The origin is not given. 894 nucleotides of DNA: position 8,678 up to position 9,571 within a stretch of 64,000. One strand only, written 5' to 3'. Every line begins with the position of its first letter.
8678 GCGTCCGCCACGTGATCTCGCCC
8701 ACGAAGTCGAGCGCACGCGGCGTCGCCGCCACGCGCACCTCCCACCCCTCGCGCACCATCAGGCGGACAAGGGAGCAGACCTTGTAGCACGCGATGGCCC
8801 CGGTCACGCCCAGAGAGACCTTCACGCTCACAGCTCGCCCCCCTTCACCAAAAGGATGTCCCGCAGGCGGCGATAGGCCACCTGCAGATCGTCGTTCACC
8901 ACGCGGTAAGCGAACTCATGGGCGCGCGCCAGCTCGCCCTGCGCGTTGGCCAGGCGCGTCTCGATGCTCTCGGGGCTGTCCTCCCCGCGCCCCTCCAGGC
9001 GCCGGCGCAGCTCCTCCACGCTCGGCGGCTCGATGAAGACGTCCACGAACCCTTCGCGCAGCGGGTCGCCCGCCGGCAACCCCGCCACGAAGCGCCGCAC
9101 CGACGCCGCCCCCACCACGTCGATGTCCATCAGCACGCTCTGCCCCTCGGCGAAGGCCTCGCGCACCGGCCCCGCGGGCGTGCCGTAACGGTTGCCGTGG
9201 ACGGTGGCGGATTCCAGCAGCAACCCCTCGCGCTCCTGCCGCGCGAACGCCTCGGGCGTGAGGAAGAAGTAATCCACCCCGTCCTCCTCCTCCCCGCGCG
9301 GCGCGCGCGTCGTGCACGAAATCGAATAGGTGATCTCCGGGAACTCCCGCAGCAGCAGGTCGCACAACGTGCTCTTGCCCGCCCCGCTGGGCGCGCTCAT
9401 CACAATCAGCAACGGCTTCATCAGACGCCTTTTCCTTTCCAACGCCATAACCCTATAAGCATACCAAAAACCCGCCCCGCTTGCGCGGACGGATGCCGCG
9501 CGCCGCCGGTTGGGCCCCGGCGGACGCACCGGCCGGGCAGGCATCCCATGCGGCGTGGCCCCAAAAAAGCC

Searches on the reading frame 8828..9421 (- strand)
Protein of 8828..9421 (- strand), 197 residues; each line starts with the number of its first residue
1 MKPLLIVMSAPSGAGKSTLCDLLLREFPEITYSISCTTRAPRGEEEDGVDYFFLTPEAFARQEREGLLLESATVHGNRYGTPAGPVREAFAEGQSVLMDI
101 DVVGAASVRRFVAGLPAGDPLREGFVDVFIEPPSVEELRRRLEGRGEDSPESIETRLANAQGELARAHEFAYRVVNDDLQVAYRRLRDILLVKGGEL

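Call 23: find_related_loci(query=window:8828-9421:-, collection=genome_contigs, flank=4000)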
Query window:8828-9421:- (197 aa) in genome_contigs; peptide patterns used: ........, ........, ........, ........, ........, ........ (x = any residue, [..] = any of these).
293 stretches matched a pattern; 73 encode a relative of the query (tblastn E <= 1e-3); 72 distinct loci.
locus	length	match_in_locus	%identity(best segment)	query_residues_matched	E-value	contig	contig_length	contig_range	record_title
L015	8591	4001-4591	94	1-197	5e-121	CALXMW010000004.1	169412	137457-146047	MAG: uncultured Kiritimatiellaeota bacterium isolate BRZ_QD__bin101 genome assembly, contig: BRZ_QD__NODE_69_length_1694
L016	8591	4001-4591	91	1-197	5e-118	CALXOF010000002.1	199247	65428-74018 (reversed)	MAG: uncultured Kiritimatiellaeota bacterium isolate BRZ_KQ__bin80 genome assembly, contig: BRZ_KQ__NODE_68_length_19924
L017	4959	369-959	90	1-197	9e-118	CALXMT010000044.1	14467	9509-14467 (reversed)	MAG: uncultured Kiritimatiellaeota bacterium isolate BRZ_EK__bin27 genome assembly, contig: BRZ_EK__NODE_4917_length_144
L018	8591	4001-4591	89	1-197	4e-116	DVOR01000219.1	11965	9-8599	MAG TPA_asm: Candidatus Spyradenecus faecavium isolate 35461 MalCec2__C537620_L11965_SRR2134645, whole genome shotgun se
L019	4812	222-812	89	1-197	1e-114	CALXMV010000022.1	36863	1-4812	MAG: uncultured Kiritimatiellaeota bacterium isolate BRZ_SL__bin71 genome assembly, contig: BRZ_SL__NODE_1551_length_368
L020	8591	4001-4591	86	1-197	3e-111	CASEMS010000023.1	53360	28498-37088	uncultured Lentisphaeraceae bacterium isolate O35_L1_319319_idba_bin.186 genome assembly, contig: O35_L1_319319_idba_bin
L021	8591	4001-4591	85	1-197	9e-109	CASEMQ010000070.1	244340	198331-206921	uncultured Lentisphaeraceae bacterium isolate SI.A14.metabat-bins.110 genome assembly, contig: SI.A14.metabat-bins.110.f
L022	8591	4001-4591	84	1-197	3e-106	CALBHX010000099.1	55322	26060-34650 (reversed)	MAG TPA_asm: uncultured Lentisphaeraceae bacterium isolate SRR1747054_bin.45_CONCOCT_v1.1_MAG genome assembly, contig: E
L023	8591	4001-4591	83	1-197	6e-106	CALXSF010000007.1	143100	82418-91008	MAG: uncultured Kiritimatiellaeota bacterium isolate BRZ_BD__bin13 genome assembly, contig: BRZ_BD__NODE_139_length_1431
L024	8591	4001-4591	82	1-197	2e-105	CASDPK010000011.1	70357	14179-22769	uncultured Lentisphaeraceae bacterium isolate O25_L1_391391_idba_bin.166 genome assembly, contig: O25_L1_391391_idba_bin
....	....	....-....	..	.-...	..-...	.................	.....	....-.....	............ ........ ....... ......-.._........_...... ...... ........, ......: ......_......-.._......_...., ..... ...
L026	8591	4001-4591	79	1-197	2e-103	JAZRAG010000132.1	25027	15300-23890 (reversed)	MAG: Candidatus Spyradenecus sp. isolate T1900045144_TC20190138.MAGScoT_cleanbin_000013 SGB_4932_k141_2273820, whole gen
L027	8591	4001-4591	79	1-197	2e-103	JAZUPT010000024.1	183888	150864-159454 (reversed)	MAG: Candidatus Spyradenecus sp. isolate T1900044864_TS20190330.MAGScoT_cleanbin_000010 SGB_3119_k141_1046442, whole gen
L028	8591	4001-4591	79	1-197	2e-103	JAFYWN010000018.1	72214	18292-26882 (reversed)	MAG: Kiritimatiellae bacterium isolate RGIG7486 Water_buffalos_Colon-4__c9506, whole genome shotgun sequence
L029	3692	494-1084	78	1-197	7e-103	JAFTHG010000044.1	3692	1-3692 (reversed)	MAG: Kiritimatiellae bacterium isolate RGIG3817 Roe_deer_Cecum-1__c94410, whole genome shotgun sequence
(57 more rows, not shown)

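Call 36: find_homologous_proteins(query=L015:3200-3865:+, max_evalue=0.001)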
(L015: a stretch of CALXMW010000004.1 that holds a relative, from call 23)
Query L015:3200-3865:+ (222 aa): 179 proteins with E <= 0.001 among 7700 candidates; the best 120 are listed.
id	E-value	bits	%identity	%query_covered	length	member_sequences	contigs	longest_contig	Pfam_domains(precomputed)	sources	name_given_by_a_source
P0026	1.2e-133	461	99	100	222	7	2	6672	PF07589.17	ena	-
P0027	5.2e-92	325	71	100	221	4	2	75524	PF07589.17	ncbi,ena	-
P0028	8.3e-57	210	55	100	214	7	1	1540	PF07589.17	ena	-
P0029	1.0e-54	203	54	100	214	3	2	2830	PF07589.17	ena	-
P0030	1.4e-54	203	54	100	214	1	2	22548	PF07589.17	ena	-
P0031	1.5e-54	203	54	100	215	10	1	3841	PF07589.17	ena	-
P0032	2.5e-40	156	45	100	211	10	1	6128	PF07589.17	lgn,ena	-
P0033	2.5e-39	153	49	84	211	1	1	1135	PF07589.17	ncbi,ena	-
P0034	3.2e-39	153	43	100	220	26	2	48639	PF07589.17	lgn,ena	-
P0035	9.8e-38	148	47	85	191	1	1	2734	PF07589.17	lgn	-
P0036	9.5e-36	141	43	100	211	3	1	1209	PF07589.17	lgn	-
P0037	3.2e-30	123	39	79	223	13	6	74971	PF07589.17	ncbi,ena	-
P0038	8.7e-26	109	41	84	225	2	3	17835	PF07589.17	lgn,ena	-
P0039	4.6e-25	106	36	91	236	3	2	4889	PF07589.17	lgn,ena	-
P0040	1.1e-22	99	36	79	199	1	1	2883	PF07589.17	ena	-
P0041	2.9e-21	94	38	77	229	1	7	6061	PF07589.17,PF13385.14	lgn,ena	-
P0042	6.4e-21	93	38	84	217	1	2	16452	PF07589.17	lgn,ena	-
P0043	9.5e-20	89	38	84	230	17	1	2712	PF07589.17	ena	-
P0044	1.3e-17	82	33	77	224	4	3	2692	PF07589.17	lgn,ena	-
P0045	3.7e-17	81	34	100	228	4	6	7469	PF07589.17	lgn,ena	-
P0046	1.3e-16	79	37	84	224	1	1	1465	PF07589.17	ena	-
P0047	1.7e-16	79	37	84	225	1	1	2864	PF07589.17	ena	-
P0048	2.6e-16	78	36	84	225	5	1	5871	PF07589.17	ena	-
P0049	8.5e-16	76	36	84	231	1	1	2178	PF07589.17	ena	-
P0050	1.3e-15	76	35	86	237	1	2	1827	PF07589.17,PF13385.14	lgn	-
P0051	1.9e-15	75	36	84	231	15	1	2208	PF07589.17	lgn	-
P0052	7.4e-15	73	33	100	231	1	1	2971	PF07589.17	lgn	-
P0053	8.3e-15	73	33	100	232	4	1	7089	PF07589.17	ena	-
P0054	1.7e-12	65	32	77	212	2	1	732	PF07589.17,PF13385.14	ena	-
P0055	2.5e-12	65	35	82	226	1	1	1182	PF07589.17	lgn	-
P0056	9.9e-8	50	54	23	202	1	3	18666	PF07589.17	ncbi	-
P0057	2.3e-7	49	39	50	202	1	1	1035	PF07589.17,PF22666.3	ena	-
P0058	2.5e-7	49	30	100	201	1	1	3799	PF07589.17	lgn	-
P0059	3.3e-7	48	37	51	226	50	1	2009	PF07589.17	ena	-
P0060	4.0e-7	48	37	56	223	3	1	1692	PF07589.17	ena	-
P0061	9.8e-7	47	27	41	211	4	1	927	PF07589.17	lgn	-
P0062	9.9e-7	47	61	22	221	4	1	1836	PF07589.17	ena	-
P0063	1.1e-6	46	53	28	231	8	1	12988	PF07589.17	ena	-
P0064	1.3e-6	46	42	20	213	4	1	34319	PF07589.17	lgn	-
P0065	2.8e-6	45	26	100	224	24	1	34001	PF07589.17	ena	-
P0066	3.6e-6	45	34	65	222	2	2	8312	PF07589.17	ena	-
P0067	4.9e-6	44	28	100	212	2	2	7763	PF07589.17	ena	-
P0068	5.4e-6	44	66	18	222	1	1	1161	PF07589.17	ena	-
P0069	5.7e-6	44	62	24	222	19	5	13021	PF07589.17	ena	-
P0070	6.4e-6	44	66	18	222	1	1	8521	PF07589.17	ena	-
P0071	6.9e-6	44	66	18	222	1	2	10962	PF07589.17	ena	-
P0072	7.6e-6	44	64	21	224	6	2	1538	PF07589.17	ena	-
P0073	7.7e-6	44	60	22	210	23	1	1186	PF07589.17,PF13385.14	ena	-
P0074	9.9e-6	43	26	100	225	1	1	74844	PF07589.17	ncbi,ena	-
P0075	1.1e-5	43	75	18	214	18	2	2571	PF07589.17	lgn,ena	-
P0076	1.2e-5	43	40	43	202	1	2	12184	PF07589.17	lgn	-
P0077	1.3e-5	43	26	100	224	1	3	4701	PF07589.17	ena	-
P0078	1.4e-5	43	51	21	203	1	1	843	PF07589.17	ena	-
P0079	1.6e-5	43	27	21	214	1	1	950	PF07589.17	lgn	-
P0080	1.7e-5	43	34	44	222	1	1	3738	PF07589.17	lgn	-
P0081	2.0e-5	42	30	100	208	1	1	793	PF07589.17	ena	-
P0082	2.1e-5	42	71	19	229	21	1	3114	PF07589.17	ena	-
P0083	2.2e-5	42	35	55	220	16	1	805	PF07589.17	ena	-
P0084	2.3e-5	42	34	74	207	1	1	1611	PF07589.17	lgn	-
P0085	2.9e-5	42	36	44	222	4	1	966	PF07589.17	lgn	-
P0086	3.0e-5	42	51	21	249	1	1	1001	PF07589.17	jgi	jgi:hypothetical protein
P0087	3.2e-5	42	48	28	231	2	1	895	PF07589.17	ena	-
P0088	3.5e-5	42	32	70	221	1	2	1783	PF07589.17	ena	-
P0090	4.2e-5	41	31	85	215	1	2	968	PF07589.17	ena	-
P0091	4.2e-5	41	32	100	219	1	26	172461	PF07589.17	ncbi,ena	-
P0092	4.4e-5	41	-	-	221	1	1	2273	PF07589.17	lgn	-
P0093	4.4e-5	41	54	25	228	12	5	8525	PF07589.17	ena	-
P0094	4.5e-5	41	54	22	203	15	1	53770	PF07589.17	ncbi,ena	-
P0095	4.7e-5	41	-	-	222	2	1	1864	PF07589.17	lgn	-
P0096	4.9e-5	41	56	18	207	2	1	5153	PF07589.17,PF13385.14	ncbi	-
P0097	5.0e-5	41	75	18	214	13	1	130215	PF07589.17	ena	-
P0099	5.8e-5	41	-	-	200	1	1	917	PF07589.17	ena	-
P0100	6.1e-5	41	29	100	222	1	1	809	PF07589.17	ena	-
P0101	6.2e-5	41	-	-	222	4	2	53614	PF07589.17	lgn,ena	-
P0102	6.3e-5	41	37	57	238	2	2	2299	PF07589.17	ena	-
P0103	7.6e-5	40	42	20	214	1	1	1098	PF07589.17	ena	-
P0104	7.8e-5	40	-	-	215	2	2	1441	PF07589.17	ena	-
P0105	7.9e-5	40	25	91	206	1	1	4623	PF07589.17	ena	-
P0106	8.0e-5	40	60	23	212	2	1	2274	PF07589.17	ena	-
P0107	8.6e-5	40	63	18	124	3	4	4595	PF07589.17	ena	-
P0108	8.7e-5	40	54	25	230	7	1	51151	PF07589.17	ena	-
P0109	8.8e-5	40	46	12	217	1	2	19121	PF07589.17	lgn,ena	-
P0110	9.5e-5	40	39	43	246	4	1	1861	PF07589.17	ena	-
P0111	1.0e-4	40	30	75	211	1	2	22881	PF07589.17,PF13385.14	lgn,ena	-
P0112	1.1e-4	40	38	57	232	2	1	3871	PF07589.17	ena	-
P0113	1.2e-4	40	55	22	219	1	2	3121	PF07589.17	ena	-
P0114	1.3e-4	40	39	57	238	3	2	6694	PF07589.17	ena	-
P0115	1.3e-4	40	79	13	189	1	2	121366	PF07589.17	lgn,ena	-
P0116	1.4e-4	40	35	88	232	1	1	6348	PF07589.17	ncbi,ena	-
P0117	1.4e-4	40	34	67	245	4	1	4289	PF07589.17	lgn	-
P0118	1.4e-4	40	49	28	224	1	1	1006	PF07589.17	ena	-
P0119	1.5e-4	39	61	21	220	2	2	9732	PF07589.17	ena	-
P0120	1.5e-4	39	40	37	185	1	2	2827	PF07589.17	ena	-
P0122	1.6e-4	39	40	43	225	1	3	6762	PF07589.17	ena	-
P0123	1.7e-4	39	58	23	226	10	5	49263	PF07589.17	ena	-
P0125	2.1e-4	39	56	22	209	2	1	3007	PF07589.17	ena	-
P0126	2.3e-4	39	-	-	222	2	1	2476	PF07589.17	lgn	-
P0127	2.4e-4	39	52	28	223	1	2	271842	PF07589.17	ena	-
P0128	2.5e-4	39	57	22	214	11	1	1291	PF07589.17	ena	-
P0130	2.6e-4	39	56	22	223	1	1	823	PF07589.17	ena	-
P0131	2.6e-4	39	52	10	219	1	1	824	PF07589.17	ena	-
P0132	2.7e-4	39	35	62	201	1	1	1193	PF07589.17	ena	-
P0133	2.7e-4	39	43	47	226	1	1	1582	PF07589.17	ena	-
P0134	2.7e-4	39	56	22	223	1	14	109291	PF07589.17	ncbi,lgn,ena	-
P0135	2.7e-4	39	56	22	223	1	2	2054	PF07589.17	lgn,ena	-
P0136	2.8e-4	39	50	27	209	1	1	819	PF07589.17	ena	-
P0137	2.8e-4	39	49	28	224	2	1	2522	PF07589.17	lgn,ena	-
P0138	2.8e-4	39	52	10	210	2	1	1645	PF07589.17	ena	-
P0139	2.9e-4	39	56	23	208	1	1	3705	PF07589.17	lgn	-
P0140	3.0e-4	39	59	21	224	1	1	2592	PF07589.17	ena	-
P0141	3.2e-4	38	37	57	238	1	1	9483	PF07589.17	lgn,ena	-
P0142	3.2e-4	38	67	20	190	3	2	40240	PF07589.17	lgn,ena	-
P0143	3.2e-4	38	34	64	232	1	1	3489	PF07589.17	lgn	-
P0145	3.6e-4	38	61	21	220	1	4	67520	PF07589.17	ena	-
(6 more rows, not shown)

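Call 38: find_encoding_contigs(protein=P0027, flank=4000, max_places=3)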
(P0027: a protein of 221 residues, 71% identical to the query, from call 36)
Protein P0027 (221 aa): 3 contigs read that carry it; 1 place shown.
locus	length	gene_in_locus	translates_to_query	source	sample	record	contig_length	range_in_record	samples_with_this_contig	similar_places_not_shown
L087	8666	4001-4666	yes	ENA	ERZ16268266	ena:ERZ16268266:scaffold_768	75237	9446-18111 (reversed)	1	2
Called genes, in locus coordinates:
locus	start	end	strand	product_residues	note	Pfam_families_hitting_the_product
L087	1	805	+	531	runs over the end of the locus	PF00702:Hydrolase, PF12710:HAD, PF13419:HAD_2, PF04055:Radical_SAM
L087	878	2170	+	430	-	PF05697:Trigger_N, PF00254:FKBP_C (faint), PF05698:Trigger_C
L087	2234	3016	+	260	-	PF01946:Thi4, PF00890:FAD_binding_2 (faint), PF01266:DAO (weak), PF01494:FAD_binding_3 (weak), PF07992:Pyr_redox_2 (weak), PF12831:FAD_oxidored (weak), PF13450:NAD_binding_8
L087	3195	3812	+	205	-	PF02581:TMP-TENI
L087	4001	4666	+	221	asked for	PF07589:PEP_exosort_dom (weak)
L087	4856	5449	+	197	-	PF00625:Guanylate_kin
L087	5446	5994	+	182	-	PF02441:Flavoprotein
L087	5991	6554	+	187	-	-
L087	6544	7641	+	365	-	PF00217:ATP-gua_Ptrans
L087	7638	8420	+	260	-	PF17131:TP_0789-like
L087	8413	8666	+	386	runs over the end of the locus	PF01594:AI-2E_transport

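Call 39: find_encoding_contigs(protein=P0030, flank=4000, max_places=3)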
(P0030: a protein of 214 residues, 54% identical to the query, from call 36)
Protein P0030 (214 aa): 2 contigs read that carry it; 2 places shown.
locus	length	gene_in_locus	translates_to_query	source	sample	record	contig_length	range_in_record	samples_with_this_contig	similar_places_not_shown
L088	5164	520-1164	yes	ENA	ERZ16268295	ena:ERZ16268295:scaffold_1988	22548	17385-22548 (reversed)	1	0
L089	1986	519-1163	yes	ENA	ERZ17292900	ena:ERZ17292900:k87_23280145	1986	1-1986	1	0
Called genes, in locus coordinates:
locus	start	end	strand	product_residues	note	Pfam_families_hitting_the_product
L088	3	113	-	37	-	?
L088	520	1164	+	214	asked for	PF07589:PEP_exosort_dom (weak)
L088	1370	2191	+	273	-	PF28178:Amuc_1102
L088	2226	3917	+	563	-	PF11104:PilM_2, PF14450:FtsA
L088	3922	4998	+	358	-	PF28028:Amuc_1100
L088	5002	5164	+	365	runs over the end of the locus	PF18884:TSP3_bac (faint)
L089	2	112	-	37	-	?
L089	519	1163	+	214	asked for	PF07589:PEP_exosort_dom (weak)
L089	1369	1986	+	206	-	?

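Call 51: search_protein_families(library=pfam, alignment_id=A4, max_evalue=0.01)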
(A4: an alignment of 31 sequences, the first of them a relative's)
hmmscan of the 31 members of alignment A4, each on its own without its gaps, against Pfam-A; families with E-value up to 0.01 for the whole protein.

A. member 1, P0027 (221 aa): 1 family
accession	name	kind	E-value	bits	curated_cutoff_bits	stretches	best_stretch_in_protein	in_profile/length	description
PF07589.16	PEP-CTERM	-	1.9e-06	28.1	20.7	1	199-220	2-24/24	PEP-CTERM motif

B. families by the number of members that match (of 31 scanned): 4 families
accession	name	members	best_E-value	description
PF07589.16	PEP-CTERM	31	8.1e-07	PEP-CTERM motif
PF13385.13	Laminin_G_3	17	3.2e-06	Concanavalin A-like lectin/glucanases superfamily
PF01589.21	Alpha_E1_glycop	4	0.0038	Alphavirus E1 glycoprotein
PF22925.3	TS_C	2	0.0037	Trans-sialidase, C-terminal domain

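Call 59: predict_structure(alignment_id=A4)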
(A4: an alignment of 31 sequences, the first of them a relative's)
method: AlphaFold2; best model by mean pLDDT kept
length: 221 residues; sequences in the alignment: 31
mean_pLDDT: 84.3   pTM: 0.79
mean pLDDT of the five models: 84.3, 82.3, 80.8, 79.9, 76.9
residues with pLDDT >= 90: 111; 70-90: 69; 50-70: 38; < 50: 3
segments of 3 or more residues with pLDDT < 50: none
pLDDT, mean of each block of 10 residues (from residue 1): 54 52 66 96 93 91 96 92 91 89 88 91 97 93 96 94 76 91 91 79 65 75 53
secondary structure, 60 per line:
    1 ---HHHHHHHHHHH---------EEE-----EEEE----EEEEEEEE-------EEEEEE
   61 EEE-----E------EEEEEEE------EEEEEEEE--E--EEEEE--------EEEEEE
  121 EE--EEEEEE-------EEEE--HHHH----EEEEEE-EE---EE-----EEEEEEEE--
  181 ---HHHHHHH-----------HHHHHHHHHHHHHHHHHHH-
elements in order: H4-14 E24-26 E32-35 E40-47 E55-63 E76-82 E89-96 E102-106 E115-122 E125-130 E138-141 H144-147 E152-157 E171-178 H184-190 H202-220

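Call 63: fold_search(model_id=the predicted structure, library=pdb)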
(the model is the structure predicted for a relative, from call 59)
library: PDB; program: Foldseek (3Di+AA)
matches with E <= 10: 1609; with E <= 0.001: 469
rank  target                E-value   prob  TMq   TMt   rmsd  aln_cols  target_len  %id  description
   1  6er3_B                6.5e-07  1.00  0.49  0.56   5.9       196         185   16  Ruminococcus gnavus IT-sialidase CBM40 bound to alpha2,3 sialyllactose (released 2018-05-02)
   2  6er2_B                9.5e-07  1.00  0.49  0.57   5.8       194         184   15  Ruminococcus gnavus IT-sialidase CBM40 (released 2018-05-02)
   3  6er3_A                1.1e-06  1.00  0.48  0.56   5.9       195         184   15  Ruminococcus gnavus IT-sialidase CBM40 bound to alpha2,3 sialyllactose (released 2018-05-02)
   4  6er4_B                1.2e-06  1.00  0.50  0.56   5.9       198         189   15  Ruminococcus gnavus IT-sialidase CBM40 bound to alpha2,6 sialyllactose (released 2018-05-02)
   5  2z42                  1.3e-06  1.00  0.46  0.43   4.8       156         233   13  Crystal Structure of Family 7 Alginate Lyase A1-II' from Sphingomonas sp. A1 (released 2008-05-27)
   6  6er4_A                1.9e-06  1.00  0.48  0.54   6.0       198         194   15  Ruminococcus gnavus IT-sialidase CBM40 bound to alpha2,6 sialyllactose (released 2018-05-02)
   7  1ms5_B                1.9e-06  1.00  0.47  0.19   7.1       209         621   14  Triclinic form of Trypanosoma cruzi trans-sialidase, soaked with N-acetylneuraminyl-a-2,3-thio-galactoside (NA-S-Gal) (released 2003-03-25)
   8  6er2_A                2.3e-06  1.00  0.49  0.57   5.7       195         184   15  Ruminococcus gnavus IT-sialidase CBM40 (released 2018-05-02)
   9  1wcs                  2.3e-06  1.00  0.46  0.18   7.6       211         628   14  A mutant of Trypanosoma rangeli sialidase displaying trans-sialidase activity (released 2004-12-15)
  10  1s0i_A                2.4e-06  1.00  0.46  0.19   7.1       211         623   14  Trypanosoma cruzi trans-sialidase in complex with sialyl-lactose (Michaelis complex) (released 2004-05-18)
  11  2ags                  2.7e-06  1.00  0.47  0.19   7.1       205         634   15  Trypanosoma rangeli Sialidase in Complex with 2-Keto-3-deoxy-D-glycero-D-galacto-2,3-difluoro-nononic acid (2,3-difluoro (released 2005-11-22)
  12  2zaa_A                2.8e-06  1.00  0.47  0.45   4.9       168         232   12  Crystal Structure of Family 7 Alginate Lyase A1-II' H191N/Y284F in Complex with Substrate (GGMG) (released 2008-05-27)
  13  1ms9_A                3.0e-06  1.00  0.49  0.20   6.8       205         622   16  Triclinic form of Trypanosoma cruzi trans-sialidase, in complex with lactose (released 2003-03-25)
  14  1sac_A                3.2e-06  1.00  0.44  0.47   6.6       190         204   15  THE STRUCTURE OF PENTAMERIC HUMAN SERUM AMYLOID P COMPONENT (released 1994-05-31)
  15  2zac_A                3.9e-06  1.00  0.46  0.44   4.9       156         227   13  Crystal Structure of Family 7 Alginate Lyase A1-II' Y284F in Complex with Product (MMG) (released 2008-05-27)
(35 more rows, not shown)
